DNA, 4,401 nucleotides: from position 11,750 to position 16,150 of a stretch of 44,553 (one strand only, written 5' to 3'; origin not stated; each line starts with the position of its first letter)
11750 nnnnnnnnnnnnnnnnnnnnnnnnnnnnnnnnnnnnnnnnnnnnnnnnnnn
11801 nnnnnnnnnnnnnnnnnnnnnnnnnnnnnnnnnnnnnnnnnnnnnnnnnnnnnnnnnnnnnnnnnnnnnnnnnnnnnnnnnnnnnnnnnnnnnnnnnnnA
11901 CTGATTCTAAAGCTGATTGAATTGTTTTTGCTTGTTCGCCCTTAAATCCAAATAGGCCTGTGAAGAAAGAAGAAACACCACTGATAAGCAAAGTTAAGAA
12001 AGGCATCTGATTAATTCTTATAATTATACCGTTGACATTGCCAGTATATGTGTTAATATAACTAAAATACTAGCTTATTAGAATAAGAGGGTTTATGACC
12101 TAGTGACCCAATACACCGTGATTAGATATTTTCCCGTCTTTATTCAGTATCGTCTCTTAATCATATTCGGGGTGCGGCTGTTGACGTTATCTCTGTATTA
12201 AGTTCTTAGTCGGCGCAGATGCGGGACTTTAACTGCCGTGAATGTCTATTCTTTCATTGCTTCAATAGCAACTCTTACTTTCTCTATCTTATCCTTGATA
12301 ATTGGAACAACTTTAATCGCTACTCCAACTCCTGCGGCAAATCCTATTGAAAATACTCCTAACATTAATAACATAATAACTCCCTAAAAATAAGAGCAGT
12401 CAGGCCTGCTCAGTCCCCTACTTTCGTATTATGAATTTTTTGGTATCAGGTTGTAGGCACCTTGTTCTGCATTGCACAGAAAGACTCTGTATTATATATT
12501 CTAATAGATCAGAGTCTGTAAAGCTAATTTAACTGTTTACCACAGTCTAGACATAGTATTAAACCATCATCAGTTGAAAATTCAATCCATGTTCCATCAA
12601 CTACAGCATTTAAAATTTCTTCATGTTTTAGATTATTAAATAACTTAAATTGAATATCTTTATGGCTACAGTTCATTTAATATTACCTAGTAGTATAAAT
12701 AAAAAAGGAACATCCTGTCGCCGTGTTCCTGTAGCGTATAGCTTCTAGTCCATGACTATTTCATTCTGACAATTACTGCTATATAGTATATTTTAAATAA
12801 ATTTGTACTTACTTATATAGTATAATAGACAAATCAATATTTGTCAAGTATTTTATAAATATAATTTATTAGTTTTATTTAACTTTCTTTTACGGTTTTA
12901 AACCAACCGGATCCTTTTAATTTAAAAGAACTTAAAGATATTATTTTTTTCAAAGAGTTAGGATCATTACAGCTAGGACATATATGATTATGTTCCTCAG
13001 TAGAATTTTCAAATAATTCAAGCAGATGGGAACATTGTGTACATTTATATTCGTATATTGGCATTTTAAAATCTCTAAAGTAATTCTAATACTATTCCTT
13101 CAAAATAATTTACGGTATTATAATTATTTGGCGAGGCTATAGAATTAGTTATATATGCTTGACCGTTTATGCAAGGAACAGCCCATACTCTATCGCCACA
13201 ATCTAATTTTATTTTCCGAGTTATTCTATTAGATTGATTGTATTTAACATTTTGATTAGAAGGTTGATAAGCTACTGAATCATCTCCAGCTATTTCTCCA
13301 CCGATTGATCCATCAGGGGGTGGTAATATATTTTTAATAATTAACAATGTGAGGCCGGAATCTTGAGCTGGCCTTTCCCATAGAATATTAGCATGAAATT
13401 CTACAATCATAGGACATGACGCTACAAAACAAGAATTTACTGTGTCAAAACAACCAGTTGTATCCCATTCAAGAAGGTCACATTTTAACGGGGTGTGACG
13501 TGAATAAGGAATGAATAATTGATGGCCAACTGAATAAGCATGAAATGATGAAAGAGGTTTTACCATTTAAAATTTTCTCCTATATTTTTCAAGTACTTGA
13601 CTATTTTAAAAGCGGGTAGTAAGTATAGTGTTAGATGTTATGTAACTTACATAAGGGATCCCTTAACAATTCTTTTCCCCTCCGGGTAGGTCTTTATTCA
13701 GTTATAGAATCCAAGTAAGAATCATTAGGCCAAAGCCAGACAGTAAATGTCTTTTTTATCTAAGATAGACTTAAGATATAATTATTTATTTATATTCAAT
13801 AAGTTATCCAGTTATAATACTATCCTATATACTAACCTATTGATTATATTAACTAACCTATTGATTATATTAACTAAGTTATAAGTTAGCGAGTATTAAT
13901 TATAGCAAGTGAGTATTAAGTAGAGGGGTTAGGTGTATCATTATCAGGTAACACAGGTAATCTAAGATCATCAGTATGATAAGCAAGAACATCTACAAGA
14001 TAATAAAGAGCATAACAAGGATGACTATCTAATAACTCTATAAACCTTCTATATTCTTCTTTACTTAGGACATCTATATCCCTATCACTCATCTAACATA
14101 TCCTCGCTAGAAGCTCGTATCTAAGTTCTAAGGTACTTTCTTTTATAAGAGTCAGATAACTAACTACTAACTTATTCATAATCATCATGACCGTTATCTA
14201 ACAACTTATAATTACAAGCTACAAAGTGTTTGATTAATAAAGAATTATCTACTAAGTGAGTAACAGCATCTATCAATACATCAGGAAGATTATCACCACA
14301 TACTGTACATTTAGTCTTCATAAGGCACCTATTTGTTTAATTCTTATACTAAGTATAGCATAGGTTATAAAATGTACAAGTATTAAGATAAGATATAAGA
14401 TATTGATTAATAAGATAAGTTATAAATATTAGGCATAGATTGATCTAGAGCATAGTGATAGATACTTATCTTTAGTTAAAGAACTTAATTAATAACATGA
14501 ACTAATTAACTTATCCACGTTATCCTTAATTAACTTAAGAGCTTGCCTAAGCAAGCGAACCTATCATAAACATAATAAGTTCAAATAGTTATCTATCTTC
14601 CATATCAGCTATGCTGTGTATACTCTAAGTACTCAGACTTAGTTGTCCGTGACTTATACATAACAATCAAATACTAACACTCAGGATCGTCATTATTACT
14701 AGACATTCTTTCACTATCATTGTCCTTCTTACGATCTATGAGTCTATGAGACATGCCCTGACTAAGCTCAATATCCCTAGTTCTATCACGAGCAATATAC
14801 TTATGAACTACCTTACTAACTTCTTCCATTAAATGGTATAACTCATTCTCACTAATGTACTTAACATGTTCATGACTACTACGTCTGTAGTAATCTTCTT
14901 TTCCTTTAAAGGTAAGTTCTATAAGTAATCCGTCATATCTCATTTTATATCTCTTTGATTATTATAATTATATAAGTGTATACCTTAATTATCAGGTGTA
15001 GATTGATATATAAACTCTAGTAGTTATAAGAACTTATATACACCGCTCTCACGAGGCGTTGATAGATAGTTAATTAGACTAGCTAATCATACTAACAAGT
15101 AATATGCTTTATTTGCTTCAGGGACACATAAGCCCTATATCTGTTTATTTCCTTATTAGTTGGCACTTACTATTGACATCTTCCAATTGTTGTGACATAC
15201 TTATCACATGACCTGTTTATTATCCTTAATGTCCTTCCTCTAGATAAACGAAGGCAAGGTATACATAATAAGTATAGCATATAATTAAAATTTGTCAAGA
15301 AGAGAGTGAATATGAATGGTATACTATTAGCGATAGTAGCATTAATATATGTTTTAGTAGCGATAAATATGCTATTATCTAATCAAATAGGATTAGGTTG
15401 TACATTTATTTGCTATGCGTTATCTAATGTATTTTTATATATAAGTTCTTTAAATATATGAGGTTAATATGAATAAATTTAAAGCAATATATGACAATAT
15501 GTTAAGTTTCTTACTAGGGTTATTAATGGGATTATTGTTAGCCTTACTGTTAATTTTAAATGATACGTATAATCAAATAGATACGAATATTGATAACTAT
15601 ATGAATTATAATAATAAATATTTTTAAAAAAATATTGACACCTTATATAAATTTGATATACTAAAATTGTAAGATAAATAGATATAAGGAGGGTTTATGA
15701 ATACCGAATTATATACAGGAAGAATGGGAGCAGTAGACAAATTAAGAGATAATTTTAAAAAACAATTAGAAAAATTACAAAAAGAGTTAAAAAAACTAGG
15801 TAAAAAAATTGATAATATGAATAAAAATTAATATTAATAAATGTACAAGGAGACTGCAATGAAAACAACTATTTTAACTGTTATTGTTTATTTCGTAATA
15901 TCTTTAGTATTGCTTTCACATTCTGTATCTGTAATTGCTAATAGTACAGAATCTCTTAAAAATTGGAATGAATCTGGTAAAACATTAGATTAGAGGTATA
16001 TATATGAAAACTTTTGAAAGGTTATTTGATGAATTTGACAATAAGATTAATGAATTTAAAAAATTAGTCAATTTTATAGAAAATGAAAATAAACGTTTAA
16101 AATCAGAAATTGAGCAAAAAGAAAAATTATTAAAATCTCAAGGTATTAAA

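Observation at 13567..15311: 1.7-kb ORF-poor, compositionally distinct island between the two arms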

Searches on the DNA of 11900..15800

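Call 37: search_rna_families(source=window, start=11900, end=15800, threshold=evalue, max_evalue=5, show_alignments=2)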
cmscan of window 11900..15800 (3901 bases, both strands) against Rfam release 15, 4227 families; matches with E-value up to 5: 1.
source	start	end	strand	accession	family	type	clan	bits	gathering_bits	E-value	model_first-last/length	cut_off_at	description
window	14145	14209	-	RF03825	mir-2335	Gene; miRNA;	-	19.3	90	3.9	1-69/69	no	mir-2335 microRNA precursor family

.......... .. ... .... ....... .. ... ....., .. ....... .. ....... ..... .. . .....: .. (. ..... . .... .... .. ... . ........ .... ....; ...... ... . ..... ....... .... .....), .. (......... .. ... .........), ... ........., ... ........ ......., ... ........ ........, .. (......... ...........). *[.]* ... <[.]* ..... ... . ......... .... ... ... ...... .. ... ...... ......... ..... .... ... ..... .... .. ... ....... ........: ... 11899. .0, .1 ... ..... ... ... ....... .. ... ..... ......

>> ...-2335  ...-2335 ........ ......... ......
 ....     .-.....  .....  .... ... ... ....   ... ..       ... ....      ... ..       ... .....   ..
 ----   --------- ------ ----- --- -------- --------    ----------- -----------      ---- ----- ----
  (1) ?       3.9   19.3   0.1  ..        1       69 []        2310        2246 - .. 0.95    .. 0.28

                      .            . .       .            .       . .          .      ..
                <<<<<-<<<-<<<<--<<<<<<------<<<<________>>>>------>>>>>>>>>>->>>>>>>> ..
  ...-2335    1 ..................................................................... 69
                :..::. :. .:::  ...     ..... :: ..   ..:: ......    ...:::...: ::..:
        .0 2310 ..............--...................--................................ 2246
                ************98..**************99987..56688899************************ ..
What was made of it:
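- On Any described RNA family (Rfam 15: riboswitches, leaders, phage RNAs, ROOL/GOLLD, ribozymes, sRNAs): The stretch 11900-15800 at E<=5 gave only a chance miRNA model at E 3.9 (call 37).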

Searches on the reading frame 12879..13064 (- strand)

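Call 6: search_protein_families(library=pfam, proteins=[window:12879-13064:-], max_evalue=1)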
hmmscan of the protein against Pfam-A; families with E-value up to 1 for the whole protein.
window:12879-13064:- (61 aa): 14 families
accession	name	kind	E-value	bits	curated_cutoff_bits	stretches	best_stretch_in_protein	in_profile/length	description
PF09723.15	Zn_ribbon_8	-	1.8e-12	47.5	34.4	1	1-39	1-39/41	Zinc ribbon domain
PF14319.11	Zn_Tnp_IS91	-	0.0088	16.5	26.3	1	4-44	37-74/90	Transposase zinc-binding domain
PF18073.7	Zn_ribbon_LapB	-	0.012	15.7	25.7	0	28-39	16-27/28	Rubredoxin metal binding domain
PF17283.8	Zn_ribbon_SprT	-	0.017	15.6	28.1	0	4-12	3-11/38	SprT-like zinc ribbon domain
PF12647.12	RNHCP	-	0.022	15.2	24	1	5-32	3-29/90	RNHCP domain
PF04104.19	DNA_primase_lrg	-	0.042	13.6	22.4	1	5-43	182-218/266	Eukaryotic and archaeal DNA primase, large subunit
PF13453.11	Zn_ribbon_TFIIB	-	0.053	13.4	22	1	7-33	1-26/41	Transcription factor zinc-finger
PF21817.3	CapR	-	0.054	14.1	24.2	1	4-32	31-66/67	CapR homology domain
PF19134.6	DUF5817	-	0.068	13.6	31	1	8-41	6-36/57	Domain of unknown function (DUF5817)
PF06044.18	DpnI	-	0.083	13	26.7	1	7-43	33-70/183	Dam-replacing family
PF03604.18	Zn_ribbon_RPAB4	-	0.12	12.5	24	0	6-16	1-11/32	DNA directed RNA polymerase, 7 kDa subunit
PF24440.1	DUF7559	-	0.16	12.7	27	0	5-41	6-50/52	Family of unknown function (DUF7559)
PF17848.7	Zn_ribbon_ACC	-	0.21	12.2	24.5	0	7-32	3-26/26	Acetyl-CoA carboxylase zinc finger domain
PF21349.2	RUBY_RBDX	-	0.27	11.2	26.5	0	6-36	1-26/30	Rubrerythrin, rubredoxin-like domain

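Call 7: search_protein_families(library=phrogs, proteins=[window:12879-13064:-], max_evalue=1)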
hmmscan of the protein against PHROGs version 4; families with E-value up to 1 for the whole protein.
window:12879-13064:- (61 aa): 10 families
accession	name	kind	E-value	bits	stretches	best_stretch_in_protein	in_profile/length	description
phrog_13665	-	unknown function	4.2e-05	25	1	1-57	1-65/69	-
phrog_1076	-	transcription regulation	4.7e-05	23.9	1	1-54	91-144/339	FmdB-like transcriptional regulator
phrog_2855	-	unknown function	0.0099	17.1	1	6-34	58-86/89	-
phrog_9369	-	unknown function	0.013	16.3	1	1-49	7-63/69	-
phrog_6730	-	unknown function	0.095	13.7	1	13-60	29-76/106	-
phrog_385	-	transcription regulation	0.12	13.8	1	1-20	1-20/80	transcriptional regulator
phrog_12167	-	unknown function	0.12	13.6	1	4-59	46-104/182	-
phrog_33553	-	unknown function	0.12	13.2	1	5-34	13-44/147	-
phrog_13709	-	unknown function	0.25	12.6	1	23-45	30-52/71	-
phrog_5602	-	unknown function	0.33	11.7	1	7-40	20-56/60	-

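Call 81: search_protein_families(library=padloc, proteins=[window:12879-13064:-], max_evalue=1)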
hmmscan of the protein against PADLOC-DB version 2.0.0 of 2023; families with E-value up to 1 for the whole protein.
window:12879-13064:- (61 aa): 0 families

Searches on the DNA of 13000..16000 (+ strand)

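Call 4: search_dna_similar(query=window:13000-16000:+, collection=phages, mode=near, max_rows=30)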
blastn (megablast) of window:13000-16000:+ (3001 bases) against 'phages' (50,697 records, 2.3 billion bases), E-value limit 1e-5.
No match.

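Call 80: search_dna_similar(query=window:13567-15311:+, collection=phages, mode=distant, max_rows=10)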
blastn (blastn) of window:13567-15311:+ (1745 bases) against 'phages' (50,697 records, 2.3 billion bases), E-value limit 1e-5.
No match.
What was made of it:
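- Tried and rejected: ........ megablast and blastn with the island gave no match (calls 4, 80).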

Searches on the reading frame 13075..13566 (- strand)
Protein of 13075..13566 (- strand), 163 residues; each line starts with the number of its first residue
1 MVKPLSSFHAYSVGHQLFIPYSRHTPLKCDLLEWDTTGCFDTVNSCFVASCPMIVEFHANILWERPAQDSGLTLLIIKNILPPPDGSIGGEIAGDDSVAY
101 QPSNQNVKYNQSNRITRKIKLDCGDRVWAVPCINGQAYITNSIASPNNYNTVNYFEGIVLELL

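Call 6: search_protein_families(library=pfam, proteins=[window:13075-13566:-], max_evalue=1)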
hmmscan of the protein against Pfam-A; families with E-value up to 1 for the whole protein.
window:13075-13566:- (163 aa): 0 families

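Call 7: search_protein_families(library=phrogs, proteins=[window:13075-13566:-], max_evalue=1)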
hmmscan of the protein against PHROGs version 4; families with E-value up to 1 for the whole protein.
window:13075-13566:- (163 aa): 1 family
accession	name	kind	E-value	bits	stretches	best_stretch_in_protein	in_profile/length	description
phrog_38337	-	unknown function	0.24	11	1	106-145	397-444/622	-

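Call 15: find_encoding_contigs(protein=window:13075-13566:-, flank=10000, max_places=10)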
Protein window:13075-13566:- (163 aa): 4 contigs read that carry it; 3 places shown.
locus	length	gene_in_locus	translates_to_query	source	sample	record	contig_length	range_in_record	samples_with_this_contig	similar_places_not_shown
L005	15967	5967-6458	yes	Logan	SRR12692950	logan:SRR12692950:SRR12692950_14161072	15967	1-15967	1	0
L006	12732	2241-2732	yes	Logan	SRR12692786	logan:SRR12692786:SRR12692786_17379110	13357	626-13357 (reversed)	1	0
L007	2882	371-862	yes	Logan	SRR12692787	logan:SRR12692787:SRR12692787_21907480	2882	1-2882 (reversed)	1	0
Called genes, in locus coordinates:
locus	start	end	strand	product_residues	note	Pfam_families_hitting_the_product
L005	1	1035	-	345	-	?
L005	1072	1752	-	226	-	PF01751:Toprim (weak)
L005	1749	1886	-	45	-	-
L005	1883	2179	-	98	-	-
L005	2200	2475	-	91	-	-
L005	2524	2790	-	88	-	-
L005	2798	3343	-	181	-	PF00574:CLP_protease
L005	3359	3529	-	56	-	-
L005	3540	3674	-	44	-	-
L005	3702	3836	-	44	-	-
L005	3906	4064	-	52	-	-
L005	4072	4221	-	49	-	-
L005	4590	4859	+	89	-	-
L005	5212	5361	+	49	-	-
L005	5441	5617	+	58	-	-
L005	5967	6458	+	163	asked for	-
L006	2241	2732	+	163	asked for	-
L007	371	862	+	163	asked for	-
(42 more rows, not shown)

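Call 16: find_related_loci(query=window:13075-13566:-, collection=viral_contigs, flank=10000)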
Query window:13075-13566:- (163 aa) in viral_contigs; peptide patterns used: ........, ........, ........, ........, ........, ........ (x = any residue, [..] = any of these).
10 stretches matched a pattern, but none encodes a relative of the query by tblastn (E <= 1e-3).

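Call 81: search_protein_families(library=padloc, proteins=[window:13075-13566:-], max_evalue=1)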
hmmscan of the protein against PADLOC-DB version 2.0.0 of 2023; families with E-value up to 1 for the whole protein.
window:13075-13566:- (163 aa): 0 families

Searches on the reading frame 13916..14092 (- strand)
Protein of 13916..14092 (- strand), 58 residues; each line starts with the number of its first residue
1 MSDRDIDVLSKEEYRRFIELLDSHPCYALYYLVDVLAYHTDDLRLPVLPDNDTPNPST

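Call 6: search_protein_families(library=pfam, proteins=[window:13916-14092:-], max_evalue=1)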
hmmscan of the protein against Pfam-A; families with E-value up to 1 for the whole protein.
window:13916-14092:- (58 aa): 0 families

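Call 7: search_protein_families(library=phrogs, proteins=[window:13916-14092:-], max_evalue=1)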
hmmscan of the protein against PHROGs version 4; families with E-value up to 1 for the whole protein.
window:13916-14092:- (58 aa): 0 families

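Call 81: search_protein_families(library=padloc, proteins=[window:13916-14092:-], max_evalue=1)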
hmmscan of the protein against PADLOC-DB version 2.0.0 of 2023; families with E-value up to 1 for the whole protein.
window:13916-14092:- (58 aa): 1 family
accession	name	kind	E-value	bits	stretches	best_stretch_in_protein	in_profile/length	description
PDLC04744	PDC-M63A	-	0.056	11.4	1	3-43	83-123/152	-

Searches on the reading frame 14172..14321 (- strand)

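Call 6: search_protein_families(library=pfam, proteins=[window:14172-14321:-], max_evalue=1)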
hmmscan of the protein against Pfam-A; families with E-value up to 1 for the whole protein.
window:14172-14321:- (49 aa): 0 families

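Call 7: search_protein_families(library=phrogs, proteins=[window:14172-14321:-], max_evalue=1)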
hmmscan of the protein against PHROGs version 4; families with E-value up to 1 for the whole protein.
window:14172-14321:- (49 aa): 2 families
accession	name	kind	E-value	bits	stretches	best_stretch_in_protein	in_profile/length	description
phrog_8548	-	unknown function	0.14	13.7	1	22-49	16-43/58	-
phrog_26663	-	unknown function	0.17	12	1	4-36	36-68/324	-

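Call 81: search_protein_families(library=padloc, proteins=[window:14172-14321:-], max_evalue=1)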
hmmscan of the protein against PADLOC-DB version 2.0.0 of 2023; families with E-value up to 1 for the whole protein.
window:14172-14321:- (49 aa): 0 families
